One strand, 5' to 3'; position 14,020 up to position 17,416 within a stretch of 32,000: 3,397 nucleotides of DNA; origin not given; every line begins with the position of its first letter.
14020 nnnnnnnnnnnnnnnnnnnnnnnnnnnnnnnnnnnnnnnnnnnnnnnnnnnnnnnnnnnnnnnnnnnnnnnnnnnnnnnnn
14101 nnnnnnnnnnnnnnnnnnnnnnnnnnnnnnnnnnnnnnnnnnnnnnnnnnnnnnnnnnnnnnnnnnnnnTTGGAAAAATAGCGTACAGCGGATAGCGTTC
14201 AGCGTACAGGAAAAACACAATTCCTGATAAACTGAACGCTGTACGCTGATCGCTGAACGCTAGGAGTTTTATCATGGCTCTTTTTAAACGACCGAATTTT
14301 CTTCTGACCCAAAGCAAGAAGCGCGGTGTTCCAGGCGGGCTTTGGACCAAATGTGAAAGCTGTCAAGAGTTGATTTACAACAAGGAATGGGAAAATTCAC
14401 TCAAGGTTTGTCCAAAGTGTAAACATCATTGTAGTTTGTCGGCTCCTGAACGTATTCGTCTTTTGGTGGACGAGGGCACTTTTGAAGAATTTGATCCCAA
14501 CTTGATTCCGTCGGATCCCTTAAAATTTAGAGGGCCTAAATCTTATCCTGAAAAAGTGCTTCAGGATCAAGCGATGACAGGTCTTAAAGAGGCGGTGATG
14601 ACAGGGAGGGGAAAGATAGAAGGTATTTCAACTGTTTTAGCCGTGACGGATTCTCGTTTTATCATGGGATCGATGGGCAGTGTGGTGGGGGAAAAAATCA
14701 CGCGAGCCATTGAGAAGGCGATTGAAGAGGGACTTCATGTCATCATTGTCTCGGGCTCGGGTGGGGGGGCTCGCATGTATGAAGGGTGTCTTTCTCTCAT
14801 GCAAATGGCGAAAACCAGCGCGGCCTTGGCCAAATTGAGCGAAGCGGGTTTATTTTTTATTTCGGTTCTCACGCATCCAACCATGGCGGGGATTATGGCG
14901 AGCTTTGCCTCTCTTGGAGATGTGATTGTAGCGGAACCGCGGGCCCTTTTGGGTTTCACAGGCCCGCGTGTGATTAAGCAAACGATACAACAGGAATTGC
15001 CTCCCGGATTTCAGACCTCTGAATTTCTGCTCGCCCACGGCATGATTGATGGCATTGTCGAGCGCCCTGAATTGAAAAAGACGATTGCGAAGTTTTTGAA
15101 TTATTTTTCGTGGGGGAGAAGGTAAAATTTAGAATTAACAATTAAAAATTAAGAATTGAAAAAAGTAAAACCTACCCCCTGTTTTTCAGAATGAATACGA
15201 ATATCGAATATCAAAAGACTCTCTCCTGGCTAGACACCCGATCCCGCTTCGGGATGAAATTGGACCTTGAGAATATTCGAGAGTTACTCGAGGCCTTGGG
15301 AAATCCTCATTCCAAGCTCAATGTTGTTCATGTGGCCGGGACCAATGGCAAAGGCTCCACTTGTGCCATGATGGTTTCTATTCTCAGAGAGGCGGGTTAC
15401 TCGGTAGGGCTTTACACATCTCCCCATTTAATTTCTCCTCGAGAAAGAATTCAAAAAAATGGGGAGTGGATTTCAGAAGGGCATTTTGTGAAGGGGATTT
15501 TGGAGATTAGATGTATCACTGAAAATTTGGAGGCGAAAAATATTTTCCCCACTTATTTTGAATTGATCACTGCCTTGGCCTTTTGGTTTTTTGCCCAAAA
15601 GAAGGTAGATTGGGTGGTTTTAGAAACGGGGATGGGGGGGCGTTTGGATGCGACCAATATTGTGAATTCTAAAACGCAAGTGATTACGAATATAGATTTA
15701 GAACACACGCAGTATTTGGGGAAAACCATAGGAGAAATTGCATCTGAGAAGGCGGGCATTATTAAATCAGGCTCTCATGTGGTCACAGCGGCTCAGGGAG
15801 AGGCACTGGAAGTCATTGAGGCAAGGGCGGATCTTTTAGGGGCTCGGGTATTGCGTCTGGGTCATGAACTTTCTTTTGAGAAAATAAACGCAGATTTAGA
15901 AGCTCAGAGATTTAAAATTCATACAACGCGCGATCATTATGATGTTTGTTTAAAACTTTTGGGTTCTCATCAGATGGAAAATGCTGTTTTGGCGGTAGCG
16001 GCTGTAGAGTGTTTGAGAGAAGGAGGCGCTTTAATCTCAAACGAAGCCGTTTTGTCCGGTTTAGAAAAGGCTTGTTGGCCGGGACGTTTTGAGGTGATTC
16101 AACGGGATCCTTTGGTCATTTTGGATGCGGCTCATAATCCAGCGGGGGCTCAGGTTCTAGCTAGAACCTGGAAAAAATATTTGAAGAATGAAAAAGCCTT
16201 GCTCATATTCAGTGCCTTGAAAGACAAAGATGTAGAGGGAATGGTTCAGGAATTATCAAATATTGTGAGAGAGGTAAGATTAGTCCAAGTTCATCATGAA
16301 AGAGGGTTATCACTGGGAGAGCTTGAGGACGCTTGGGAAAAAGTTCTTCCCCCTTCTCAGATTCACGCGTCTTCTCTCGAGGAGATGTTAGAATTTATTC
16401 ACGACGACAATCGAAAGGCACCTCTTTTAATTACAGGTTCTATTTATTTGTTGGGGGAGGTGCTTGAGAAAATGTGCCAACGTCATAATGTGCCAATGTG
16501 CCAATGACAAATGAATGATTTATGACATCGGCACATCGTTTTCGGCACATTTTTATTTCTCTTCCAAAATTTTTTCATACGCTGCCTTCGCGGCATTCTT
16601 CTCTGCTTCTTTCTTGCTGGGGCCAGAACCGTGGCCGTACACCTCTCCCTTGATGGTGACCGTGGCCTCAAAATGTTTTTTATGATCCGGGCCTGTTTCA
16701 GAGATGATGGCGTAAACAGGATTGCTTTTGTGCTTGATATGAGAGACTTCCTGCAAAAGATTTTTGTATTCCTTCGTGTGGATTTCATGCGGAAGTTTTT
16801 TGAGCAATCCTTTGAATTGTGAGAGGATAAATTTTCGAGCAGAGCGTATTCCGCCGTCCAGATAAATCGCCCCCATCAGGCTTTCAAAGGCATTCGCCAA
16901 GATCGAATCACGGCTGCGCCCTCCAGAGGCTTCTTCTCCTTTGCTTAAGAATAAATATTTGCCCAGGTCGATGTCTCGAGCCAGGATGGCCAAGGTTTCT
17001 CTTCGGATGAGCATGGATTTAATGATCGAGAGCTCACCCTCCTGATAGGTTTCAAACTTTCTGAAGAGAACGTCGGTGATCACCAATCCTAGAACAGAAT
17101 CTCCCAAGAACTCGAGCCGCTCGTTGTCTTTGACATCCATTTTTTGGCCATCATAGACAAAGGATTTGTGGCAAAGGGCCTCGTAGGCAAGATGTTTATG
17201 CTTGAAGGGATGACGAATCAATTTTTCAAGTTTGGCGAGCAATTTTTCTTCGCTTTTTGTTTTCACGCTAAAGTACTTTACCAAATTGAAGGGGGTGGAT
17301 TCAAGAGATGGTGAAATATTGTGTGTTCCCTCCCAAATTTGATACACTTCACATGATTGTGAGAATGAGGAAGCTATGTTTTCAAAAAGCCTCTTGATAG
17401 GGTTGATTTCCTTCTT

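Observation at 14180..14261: Family of heptamer-armed palindromes with a shared A-tract/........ core at almost every operon boundary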

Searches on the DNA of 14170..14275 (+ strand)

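Call 67: search_dna_similar(query=window:14170-14275:+, collection=phages, mode=distant, max_evalue=1, max_rows=15)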
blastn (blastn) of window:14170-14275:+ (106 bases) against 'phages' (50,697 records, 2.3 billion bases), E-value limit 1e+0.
Records with a match: 2; places in all: 2; records where one place covers at least 80% of the query: 0.
Best place of each record, by identity: 90-95% 2.
By first word of the organism name: Ralstonia 2.
By host as written in the record: - 2.
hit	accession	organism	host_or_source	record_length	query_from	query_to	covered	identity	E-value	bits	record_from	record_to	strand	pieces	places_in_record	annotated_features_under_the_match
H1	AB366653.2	Ralstonia phage phiRSL1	-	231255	17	42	25%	92.3%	3e-1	39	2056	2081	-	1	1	hypothetical protein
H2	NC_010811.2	Ralstonia phage phiRSL1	-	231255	17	42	25%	92.3%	3e-1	39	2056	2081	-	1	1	hypothetical protein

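Call 68: search_dna_similar(query=window:14170-14275:+, collection=plasmids, mode=distant, max_evalue=1, max_rows=15)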
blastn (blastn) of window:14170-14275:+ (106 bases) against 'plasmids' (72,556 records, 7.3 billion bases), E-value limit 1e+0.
Records with a match: 2; places in all: 7; records where one place covers at least 80% of the query: 0.
Best place of each record, by identity: 90-95% 1; 80-90% 1.
By first word of the organism name: Caballeronia 1; Salmonella 1.
By predicted mobility (MOB-suite, as given by PLSDB): non-mobilizable 1; mobilizable 1.
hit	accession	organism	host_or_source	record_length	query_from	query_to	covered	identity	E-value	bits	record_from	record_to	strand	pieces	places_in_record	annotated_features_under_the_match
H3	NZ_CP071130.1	Caballeronia sp. M1242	Homo sapiens,ETA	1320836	63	92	28%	93.3%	6e-3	46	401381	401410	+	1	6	none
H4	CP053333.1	Salmonella enterica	Isolate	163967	64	92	27%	89.7%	9e-1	40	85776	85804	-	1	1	none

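Call 69: get_annotated_region(hit=H3, flank=1500)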
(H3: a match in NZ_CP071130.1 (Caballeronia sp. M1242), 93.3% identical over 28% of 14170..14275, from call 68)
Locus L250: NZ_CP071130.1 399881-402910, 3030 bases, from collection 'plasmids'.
description: Caballeronia sp. M1242 plasmid unnamed1, complete sequence
organism: Caballeronia sp. M1242 (NCBI taxid 2814653)
taxonomy: Bacteria; Pseudomonadota; Betaproteobacteria; Burkholderiales; Burkholderiaceae; Caballeronia; Caballeronia sp. M1242
host: -; source: Homo sapiens,ETA; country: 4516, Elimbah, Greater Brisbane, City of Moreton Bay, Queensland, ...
typing (MOB-suite, as given by PLSDB): non-mobilizable
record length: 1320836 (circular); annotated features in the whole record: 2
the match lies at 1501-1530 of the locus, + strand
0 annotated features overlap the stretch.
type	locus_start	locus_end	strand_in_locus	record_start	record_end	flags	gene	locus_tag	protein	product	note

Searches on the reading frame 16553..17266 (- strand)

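Call 72: search_protein_families(library=pfam, proteins=[window:16553-17266:-], max_evalue=0.00001)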
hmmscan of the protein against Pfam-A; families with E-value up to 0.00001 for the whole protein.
window:16553-17266:- (237 aa): 3 families
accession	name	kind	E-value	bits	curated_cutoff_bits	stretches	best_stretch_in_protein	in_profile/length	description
PF14622.11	Ribonucleas_3_3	-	4.3e-38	130.8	35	1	24-151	2-124/128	Ribonuclease-III-like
PF00636.31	Ribonuclease_3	-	3.7e-24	85.9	27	1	49-139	1-102/102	Ribonuclease III domain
PF00035.32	dsrm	-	7.6e-19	68.5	23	1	167-232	1-65/66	Double-stranded RNA binding motif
